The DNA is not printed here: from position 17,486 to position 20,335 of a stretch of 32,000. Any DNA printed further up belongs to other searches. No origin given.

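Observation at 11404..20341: Hybrid-architecture periplasmic molybdoenzyme (A-B-C-D) coupled to an X-S-R three-component sensor: candidate oxyanion respiratory system of unknown substrate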

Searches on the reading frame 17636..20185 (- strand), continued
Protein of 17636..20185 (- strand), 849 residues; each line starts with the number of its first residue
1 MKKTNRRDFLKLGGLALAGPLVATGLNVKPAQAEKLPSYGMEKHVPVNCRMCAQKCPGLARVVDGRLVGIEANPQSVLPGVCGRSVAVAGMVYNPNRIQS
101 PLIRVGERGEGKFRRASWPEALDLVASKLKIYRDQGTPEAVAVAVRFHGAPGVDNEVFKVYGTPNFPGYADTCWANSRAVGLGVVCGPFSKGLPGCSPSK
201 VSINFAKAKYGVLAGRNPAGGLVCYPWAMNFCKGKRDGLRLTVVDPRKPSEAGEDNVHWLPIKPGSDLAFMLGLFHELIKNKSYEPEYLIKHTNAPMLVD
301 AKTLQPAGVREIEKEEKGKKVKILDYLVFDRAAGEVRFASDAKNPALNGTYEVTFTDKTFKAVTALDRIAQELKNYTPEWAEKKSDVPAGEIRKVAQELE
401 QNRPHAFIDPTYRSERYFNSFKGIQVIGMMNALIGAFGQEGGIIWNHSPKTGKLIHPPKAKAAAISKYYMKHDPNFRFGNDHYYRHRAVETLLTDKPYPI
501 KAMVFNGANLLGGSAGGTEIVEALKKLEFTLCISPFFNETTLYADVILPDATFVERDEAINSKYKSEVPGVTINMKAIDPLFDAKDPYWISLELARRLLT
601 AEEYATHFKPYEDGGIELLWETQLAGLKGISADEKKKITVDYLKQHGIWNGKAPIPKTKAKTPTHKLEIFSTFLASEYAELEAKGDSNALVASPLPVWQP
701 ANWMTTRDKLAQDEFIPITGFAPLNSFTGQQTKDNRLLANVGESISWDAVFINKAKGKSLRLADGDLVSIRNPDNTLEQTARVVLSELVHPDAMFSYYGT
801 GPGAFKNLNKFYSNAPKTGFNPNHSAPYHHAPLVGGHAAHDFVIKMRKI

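Call 58: search_solved_structures(query=window:17636-20185:-, max_evalue=1e-30, show_alignments=1)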
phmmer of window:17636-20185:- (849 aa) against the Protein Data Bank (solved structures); distinct sequences matched with E-value up to 1e-30: 1.
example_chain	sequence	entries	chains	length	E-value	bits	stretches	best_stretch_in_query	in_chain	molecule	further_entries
2vpw_A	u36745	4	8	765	8.7e-67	229.1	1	5-293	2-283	THIOSULFATE REDUCTASE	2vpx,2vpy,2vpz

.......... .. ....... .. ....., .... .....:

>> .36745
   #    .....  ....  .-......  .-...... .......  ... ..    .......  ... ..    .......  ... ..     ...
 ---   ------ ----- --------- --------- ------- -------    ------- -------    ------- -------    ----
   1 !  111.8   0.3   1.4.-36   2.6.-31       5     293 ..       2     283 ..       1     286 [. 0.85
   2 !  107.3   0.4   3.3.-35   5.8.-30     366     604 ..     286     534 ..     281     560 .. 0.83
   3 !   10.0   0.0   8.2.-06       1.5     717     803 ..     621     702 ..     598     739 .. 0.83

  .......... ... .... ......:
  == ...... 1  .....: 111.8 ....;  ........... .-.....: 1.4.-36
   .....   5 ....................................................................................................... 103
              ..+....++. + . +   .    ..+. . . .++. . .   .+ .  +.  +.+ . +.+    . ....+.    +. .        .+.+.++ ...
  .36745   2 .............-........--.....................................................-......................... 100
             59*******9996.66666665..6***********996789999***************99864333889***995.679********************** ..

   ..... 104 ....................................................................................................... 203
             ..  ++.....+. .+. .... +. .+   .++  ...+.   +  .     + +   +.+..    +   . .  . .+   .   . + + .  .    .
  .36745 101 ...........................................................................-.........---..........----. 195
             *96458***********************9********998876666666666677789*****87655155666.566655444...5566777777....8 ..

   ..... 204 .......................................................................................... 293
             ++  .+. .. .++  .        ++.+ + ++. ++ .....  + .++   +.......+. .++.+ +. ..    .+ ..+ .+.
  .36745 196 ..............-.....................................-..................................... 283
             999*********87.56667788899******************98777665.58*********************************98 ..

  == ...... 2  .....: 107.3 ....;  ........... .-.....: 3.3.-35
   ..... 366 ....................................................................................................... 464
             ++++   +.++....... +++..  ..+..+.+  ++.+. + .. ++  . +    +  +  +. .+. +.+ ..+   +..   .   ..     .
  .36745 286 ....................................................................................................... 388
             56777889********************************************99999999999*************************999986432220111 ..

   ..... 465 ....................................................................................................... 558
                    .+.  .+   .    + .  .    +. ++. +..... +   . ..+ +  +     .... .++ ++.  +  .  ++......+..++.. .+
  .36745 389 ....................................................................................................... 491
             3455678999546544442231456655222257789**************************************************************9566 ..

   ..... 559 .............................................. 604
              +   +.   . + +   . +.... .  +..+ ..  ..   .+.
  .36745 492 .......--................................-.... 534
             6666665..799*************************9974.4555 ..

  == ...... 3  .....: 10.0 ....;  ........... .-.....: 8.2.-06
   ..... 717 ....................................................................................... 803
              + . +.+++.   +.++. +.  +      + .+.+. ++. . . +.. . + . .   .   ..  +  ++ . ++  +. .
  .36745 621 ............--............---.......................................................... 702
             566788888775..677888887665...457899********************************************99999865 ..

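Call 60: search_dna_similar(query=window:17636-20185:-, collection=plasmids, mode=protein, max_evalue=1e-20, max_rows=40)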
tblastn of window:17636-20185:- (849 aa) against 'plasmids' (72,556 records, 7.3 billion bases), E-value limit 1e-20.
Records with a match: 21; places in all: 22; records where one place covers at least 80% of the query: 0.
Best place of each record, by identity: <60% 21.
By first word of the organism name: Azospirillum 7; Variovorax 2; Agrobacterium 2; Rhodococcus 2; Enterobacter 2; Paraburkholderia 2; Cupriavidus 1; Mesorhizobium 1; Burkholderia 1; Indioceanicola 1.
By predicted mobility (MOB-suite, as given by PLSDB): non-mobilizable 14; conjugative 4; mobilizable 3.
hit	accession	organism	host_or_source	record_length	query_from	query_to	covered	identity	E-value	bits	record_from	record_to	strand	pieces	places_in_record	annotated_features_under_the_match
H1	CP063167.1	Variovorax paradoxus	-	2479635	35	590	65%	28.2%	4e-41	172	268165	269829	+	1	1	molybdopterin-dependent oxidoreductase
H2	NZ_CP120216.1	Agrobacterium leguminum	-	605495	49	627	68%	26.6%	3e-32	143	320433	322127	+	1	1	molybdopterin-dependent oxidoreductase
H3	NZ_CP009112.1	Rhodococcus opacus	soil sample, Enrichment culture with ...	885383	31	585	65%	26.0%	1e-29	135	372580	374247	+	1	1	molybdopterin-dependent oxidoreductase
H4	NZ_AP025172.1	Cupriavidus sp. P-10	-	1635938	49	557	60%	27.3%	2e-21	108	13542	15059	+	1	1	none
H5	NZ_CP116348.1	Enterobacter ludwigii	strawberry,pure cluture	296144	41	566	62%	26.3%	3e-27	127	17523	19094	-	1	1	molybdopterin-dependent oxidoreductase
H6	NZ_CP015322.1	Mesorhizobium amorphae CCNWGS0123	Robinia pseudoacacia,cell culture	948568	33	549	61%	26.3%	3e-25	120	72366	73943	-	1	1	molybdopterin-dependent oxidoreductase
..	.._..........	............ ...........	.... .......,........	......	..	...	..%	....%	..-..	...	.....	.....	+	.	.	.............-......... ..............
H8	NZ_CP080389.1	Agrobacterium cucumeris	Cucumber,pure bacterial ...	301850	49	549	59%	25.8%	1e-23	115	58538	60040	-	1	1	molybdopterin-dependent oxidoreductase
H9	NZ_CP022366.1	Azospirillum sp. TSH58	single cell,paddy soils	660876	47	585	63%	23.9%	3e-24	117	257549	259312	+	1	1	molybdopterin oxidoreductase family protein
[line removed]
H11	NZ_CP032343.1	Azospirillum brasilense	soil sample,Agricultural field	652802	47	585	63%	23.9%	4e-24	117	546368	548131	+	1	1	molybdopterin oxidoreductase family protein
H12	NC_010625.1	Paraburkholderia phymatum STM815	-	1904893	47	561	61%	24.4%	6e-30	136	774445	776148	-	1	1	record has no annotation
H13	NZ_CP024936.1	Paraburkholderia graminis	soil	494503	47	561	61%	23.9%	4e-27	127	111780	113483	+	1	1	molybdopterin oxidoreductase family protein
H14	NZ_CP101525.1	Burkholderia arboris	mixed culture,soil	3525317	47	561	61%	23.8%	5e-29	133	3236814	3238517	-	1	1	none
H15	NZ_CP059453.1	Azospirillum brasilense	Prokaryotes,soil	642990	47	456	48%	27.2%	6e-24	116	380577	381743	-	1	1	molybdopterin oxidoreductase family protein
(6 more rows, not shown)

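Call 77: search_protein_families(library=ncbifam, proteins=[P0037, P0058, P0066, P0081, P0087, P0088, P0092, P0100, P0108, P0119], max_evalue=1e-40)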
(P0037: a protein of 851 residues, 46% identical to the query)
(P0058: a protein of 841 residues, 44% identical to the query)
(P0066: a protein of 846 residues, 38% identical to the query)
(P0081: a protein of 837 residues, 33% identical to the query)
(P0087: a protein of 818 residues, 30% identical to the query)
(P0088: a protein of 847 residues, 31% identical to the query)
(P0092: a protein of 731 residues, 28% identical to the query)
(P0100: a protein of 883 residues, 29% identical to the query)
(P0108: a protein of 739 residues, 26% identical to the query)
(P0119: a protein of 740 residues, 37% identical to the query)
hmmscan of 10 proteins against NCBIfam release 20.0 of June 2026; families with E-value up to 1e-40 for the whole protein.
P0037 (851 aa): 7 families
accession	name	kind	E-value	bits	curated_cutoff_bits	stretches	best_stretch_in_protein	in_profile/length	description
NF012032.0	PRK15488.1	equivalog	3.6e-86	289.8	694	1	4-294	3-282/759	thiosulfate reductase PhsA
TIGR02166.1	dmsA_ynfE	subfamily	3.5e-63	213.9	777.7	0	5-293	2-299/794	DMSO/selenate family reductase complex A subunit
TIGR03479.1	DMSO_red_II_alp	subfamily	1.1e-49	169.3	984.75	1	49-599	64-645/913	molybdopterin-dependent oxidoreductase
NF041885.1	selenate_YnfE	exception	1.8e-45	155.1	1675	0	5-293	4-306/805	selenate/tellurate reductase subunit YnfE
NF011566.1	PRK14990.1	exception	8.1e-44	149.8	1600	0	21-293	36-319/814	dimethylsulfoxide reductase subunit A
NF041884.1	selenate_YnfF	exception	9.3e-44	149.5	1650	0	5-293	2-299/798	selenate/tellurate reductase subunit YnfF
TIGR01591.1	Fdh-alpha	equivalog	1.9e-43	148.6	666.25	0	47-293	2-238/672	formate dehydrogenase subunit alpha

P0058 (841 aa): 7 families
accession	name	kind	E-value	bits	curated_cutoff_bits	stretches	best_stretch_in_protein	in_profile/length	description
NF012032.0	PRK15488.1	equivalog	7.2e-79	265.6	694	0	4-311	2-301/759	thiosulfate reductase PhsA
TIGR02166.1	dmsA_ynfE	subfamily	6e-65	219.7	777.7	1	5-839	1-792/794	DMSO/selenate family reductase complex A subunit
TIGR03479.1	DMSO_red_II_alp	subfamily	4.1e-53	180.7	984.75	0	84-438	105-464/913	molybdopterin-dependent oxidoreductase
NF041884.1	selenate_YnfF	exception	6.3e-46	156.7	1650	0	83-307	89-313/798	selenate/tellurate reductase subunit YnfF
TIGR01591.1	Fdh-alpha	equivalog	9.3e-45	152.9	666.25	0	51-319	3-266/672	formate dehydrogenase subunit alpha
NF041885.1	selenate_YnfE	exception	1.4e-44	152.1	1675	0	83-306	92-319/805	selenate/tellurate reductase subunit YnfE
NF011566.1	PRK14990.1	exception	2e-41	141.9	1600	0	15-307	32-333/814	dimethylsulfoxide reductase subunit A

P0066 (846 aa): 2 families
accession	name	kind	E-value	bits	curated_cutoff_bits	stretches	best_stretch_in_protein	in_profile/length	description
NF012032.0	PRK15488.1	equivalog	6.8e-77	259.1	694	1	7-284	2-274/759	thiosulfate reductase PhsA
TIGR02166.1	dmsA_ynfE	subfamily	8.9e-48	162.9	777.7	0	8-429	1-398/794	DMSO/selenate family reductase complex A subunit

P0081 (837 aa): 4 families
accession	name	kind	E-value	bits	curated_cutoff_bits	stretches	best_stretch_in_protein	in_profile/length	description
NF012032.0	PRK15488.1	equivalog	3.2e-82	276.7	694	1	3-287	2-282/759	thiosulfate reductase PhsA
TIGR01591.1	Fdh-alpha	equivalog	4e-56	190.4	666.25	0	48-284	1-236/672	formate dehydrogenase subunit alpha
TIGR03479.1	DMSO_red_II_alp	subfamily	5.3e-52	177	984.75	0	46-432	59-469/913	molybdopterin-dependent oxidoreductase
TIGR02166.1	dmsA_ynfE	subfamily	5.1e-50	170.3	777.7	1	4-428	1-398/794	DMSO/selenate family reductase complex A subunit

P0087 (818 aa): 9 families
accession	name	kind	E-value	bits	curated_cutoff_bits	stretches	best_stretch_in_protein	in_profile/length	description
NF012032.0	PRK15488.1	equivalog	1.6e-118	396.8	694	2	2-284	3-282/759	thiosulfate reductase PhsA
TIGR01591.1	Fdh-alpha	equivalog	9.2e-73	245.4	666.25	1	43-283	2-238/672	formate dehydrogenase subunit alpha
TIGR02166.1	dmsA_ynfE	subfamily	2.5e-65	221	777.7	0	2-283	1-299/794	DMSO/selenate family reductase complex A subunit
TIGR03479.1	DMSO_red_II_alp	subfamily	3.8e-60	204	984.75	1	72-570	98-642/913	molybdopterin-dependent oxidoreductase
NF041783.2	mnquin_red_QrcB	equivalog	1.4e-52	178.8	440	0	32-271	45-280/695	menaquinone reductase molybdopterin-binding-like subunit QrcB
TIGR01553.1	formate-DH-alph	equivalog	1.5e-47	162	814.2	0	2-129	2-139/1009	formate dehydrogenase-N subunit alpha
NF011566.1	PRK14990.1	exception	1e-45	156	1600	0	33-284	52-320/814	dimethylsulfoxide reductase subunit A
NF041714.1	arsenate_red_ArrA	equivalog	2.3e-45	155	1600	0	25-284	38-297/848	arsenate respiratory reductase molybdopterin-containing subunit ArrA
NF041885.1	selenate_YnfE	exception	1.7e-43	148.5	1675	0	2-283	3-306/805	selenate/tellurate reductase subunit YnfE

P0088 (847 aa): 7 families
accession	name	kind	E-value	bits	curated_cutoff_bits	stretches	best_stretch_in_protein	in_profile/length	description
NF012032.0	PRK15488.1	equivalog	4.9e-80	269.5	694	1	2-293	2-281/759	thiosulfate reductase PhsA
TIGR02166.1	dmsA_ynfE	subfamily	1.2e-64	218.7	777.7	1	3-781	1-751/794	DMSO/selenate family reductase complex A subunit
TIGR01591.1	Fdh-alpha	equivalog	3.8e-53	180.6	666.25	0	49-289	1-234/672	formate dehydrogenase subunit alpha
TIGR03479.1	DMSO_red_II_alp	subfamily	1.1e-52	179.2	984.75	1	91-603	105-647/913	molybdopterin-dependent oxidoreductase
NF041885.1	selenate_YnfE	exception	5.3e-48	163.5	1675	0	2-291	2-304/805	selenate/tellurate reductase subunit YnfE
NF041884.1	selenate_YnfF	exception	1.5e-46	158.7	1650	0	3-289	1-295/798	selenate/tellurate reductase subunit YnfF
NF011566.1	PRK14990.1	exception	3.2e-44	151.1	1600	0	3-291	14-317/814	dimethylsulfoxide reductase subunit A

P0092 (731 aa): 10 families
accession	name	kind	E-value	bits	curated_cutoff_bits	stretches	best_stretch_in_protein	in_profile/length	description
NF012032.0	PRK15488.1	equivalog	5.9e-171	570.1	694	1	2-551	2-562/759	thiosulfate reductase PhsA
TIGR01591.1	Fdh-alpha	equivalog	2.9e-80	270.2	666.25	1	45-683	1-641/672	formate dehydrogenase subunit alpha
TIGR02166.1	dmsA_ynfE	subfamily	1.2e-76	258.4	777.7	1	3-729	1-793/794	DMSO/selenate family reductase complex A subunit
TIGR03479.1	DMSO_red_II_alp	subfamily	1.8e-59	201.7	984.75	0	80-280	103-304/913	molybdopterin-dependent oxidoreductase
NF047855.1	AssmNtatRedNasC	equivalog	1.4e-57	195.4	1100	0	39-362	17-341/708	assimilatory nitrate reductase catalytic subunit NasC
NF041783.2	mnquin_red_QrcB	equivalog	1.7e-53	181.9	440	1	40-698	50-662/695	menaquinone reductase molybdopterin-binding-like subunit QrcB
NF041884.1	selenate_YnfF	exception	9e-51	172.7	1650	1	4-729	2-797/798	selenate/tellurate reductase subunit YnfF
NF041885.1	selenate_YnfE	exception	6.4e-49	166.5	1675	1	2-689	2-765/805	selenate/tellurate reductase subunit YnfE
NF041714.1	arsenate_red_ArrA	equivalog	1.3e-48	165.8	1600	0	3-285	3-298/848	arsenate respiratory reductase molybdopterin-containing subunit ArrA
NF011566.1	PRK14990.1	exception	2.3e-48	164.8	1600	1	49-684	66-771/814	dimethylsulfoxide reductase subunit A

P0100 (883 aa): 7 families
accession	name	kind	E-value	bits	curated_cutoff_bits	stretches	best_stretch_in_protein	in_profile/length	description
NF012032.0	PRK15488.1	equivalog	6.1e-104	348.5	694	1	5-297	2-282/759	thiosulfate reductase PhsA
TIGR02166.1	dmsA_ynfE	subfamily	1.5e-64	218.4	777.7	1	6-611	1-565/794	DMSO/selenate family reductase complex A subunit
TIGR03479.1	DMSO_red_II_alp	subfamily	5.2e-56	190.3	984.75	1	55-601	63-641/913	molybdopterin-dependent oxidoreductase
TIGR01591.1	Fdh-alpha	equivalog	8.3e-47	159.6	666.25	0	55-296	3-238/672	formate dehydrogenase subunit alpha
NF011566.1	PRK14990.1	exception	9.5e-43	146.3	1600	0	4-295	12-318/814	dimethylsulfoxide reductase subunit A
NF041885.1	selenate_YnfE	exception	1.9e-42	145.1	1675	0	6-295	3-305/805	selenate/tellurate reductase subunit YnfE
NF041884.1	selenate_YnfF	exception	1.9e-41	141.8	1650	0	7-295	2-298/798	selenate/tellurate reductase subunit YnfF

P0108 (739 aa): 11 families
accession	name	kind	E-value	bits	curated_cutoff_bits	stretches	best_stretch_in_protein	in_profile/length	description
NF012032.0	PRK15488.1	equivalog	1.2e-155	519.5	694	1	4-534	2-541/759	thiosulfate reductase PhsA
TIGR01591.1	Fdh-alpha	equivalog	3.9e-78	263.2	666.25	1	47-687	1-640/672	formate dehydrogenase subunit alpha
TIGR02166.1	dmsA_ynfE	subfamily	8.4e-76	255.6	777.7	1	5-689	1-751/794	DMSO/selenate family reductase complex A subunit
NF041884.1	selenate_YnfF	exception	5.2e-57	193.3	1650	1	5-364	1-396/798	selenate/tellurate reductase subunit YnfF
TIGR03479.1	DMSO_red_II_alp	subfamily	5.7e-57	193.4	984.75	0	73-282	94-304/913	molybdopterin-dependent oxidoreductase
NF041885.1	selenate_YnfE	exception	1.6e-52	178.4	1675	1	5-525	3-569/805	selenate/tellurate reductase subunit YnfE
NF011566.1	PRK14990.1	exception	5.2e-48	163.6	1600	1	28-523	45-580/814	dimethylsulfoxide reductase subunit A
NF047855.1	AssmNtatRedNasC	equivalog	6.2e-47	160.3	1100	0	41-362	17-339/708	assimilatory nitrate reductase catalytic subunit NasC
NF041714.1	arsenate_red_ArrA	equivalog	1.9e-43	148.7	1600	0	5-285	3-296/848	arsenate respiratory reductase molybdopterin-containing subunit ArrA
TIGR01553.1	formate-DH-alph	equivalog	2.8e-43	147.9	814.2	0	4-135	1-140/1009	formate dehydrogenase-N subunit alpha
NF041783.2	mnquin_red_QrcB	equivalog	6.1e-43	147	440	0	45-523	53-506/695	menaquinone reductase molybdopterin-binding-like subunit QrcB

P0119 (740 aa): 11 families
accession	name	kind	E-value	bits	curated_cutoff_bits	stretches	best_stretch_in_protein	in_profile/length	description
NF012032.0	PRK15488.1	equivalog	5.7e-156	520.6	694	1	5-716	3-741/759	thiosulfate reductase PhsA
TIGR01591.1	Fdh-alpha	equivalog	2.6e-79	267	666.25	1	50-688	2-640/672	formate dehydrogenase subunit alpha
TIGR02166.1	dmsA_ynfE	subfamily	3.8e-73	246.8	777.7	1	5-292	1-304/794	DMSO/selenate family reductase complex A subunit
TIGR03479.1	DMSO_red_II_alp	subfamily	1.8e-62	211.7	984.75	0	48-284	60-304/913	molybdopterin-dependent oxidoreductase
NF041884.1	selenate_YnfF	exception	3e-56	190.8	1650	0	44-292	43-304/798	selenate/tellurate reductase subunit YnfF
NF011566.1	PRK14990.1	exception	7.7e-54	182.9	1600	1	45-534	57-591/814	dimethylsulfoxide reductase subunit A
NF047855.1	AssmNtatRedNasC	equivalog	6e-52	176.8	1100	0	43-331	17-307/708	assimilatory nitrate reductase catalytic subunit NasC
NF041885.1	selenate_YnfE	exception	5e-51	173.5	1675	1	45-526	47-569/805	selenate/tellurate reductase subunit YnfE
NF041783.2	mnquin_red_QrcB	equivalog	2.1e-46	158.4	440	1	45-521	51-503/695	menaquinone reductase molybdopterin-binding-like subunit QrcB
NF041714.1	arsenate_red_ArrA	equivalog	6.4e-45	153.6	1600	0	46-291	50-300/848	arsenate respiratory reductase molybdopterin-containing subunit ArrA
TIGR00509.1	bisC_fam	subfamily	2e-41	142.1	1017.55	0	111-527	65-516/772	molybdopterin guanine dinucleotide-containing S/N-oxide reductase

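Call 79: search_protein_representatives(protein=window:17636-20185:-)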
Query: 849 residues. Proteins with E-value up to 0.001 (for the whole library): 7350; up to 1e-10: 2772; up to 1e-30: 425. The best 150 are listed.
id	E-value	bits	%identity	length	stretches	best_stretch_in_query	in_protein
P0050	2.4e-231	786.8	45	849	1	1-848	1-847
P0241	8.8e-218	741.9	45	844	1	3-849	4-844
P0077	6.8e-159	547.1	39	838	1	3-849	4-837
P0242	1.3e-152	526.4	83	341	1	583-848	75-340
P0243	4.7e-152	524.5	37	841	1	5-849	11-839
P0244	2.0e-126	439.7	36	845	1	3-848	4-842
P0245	2.4e-106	373.3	37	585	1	318-848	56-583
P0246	1.5e-105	370.6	34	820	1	4-849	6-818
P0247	1.2e-103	364.3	42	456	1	4-456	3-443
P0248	7.3e-92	325.4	61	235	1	618-848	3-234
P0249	8.9e-91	321.8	35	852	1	3-803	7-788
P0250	1.6e-86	307.7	31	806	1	4-848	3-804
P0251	2.9e-86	306.8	32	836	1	3-849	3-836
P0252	4.1e-80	286.5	34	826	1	5-848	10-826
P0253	2.4e-79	283.9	34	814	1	49-849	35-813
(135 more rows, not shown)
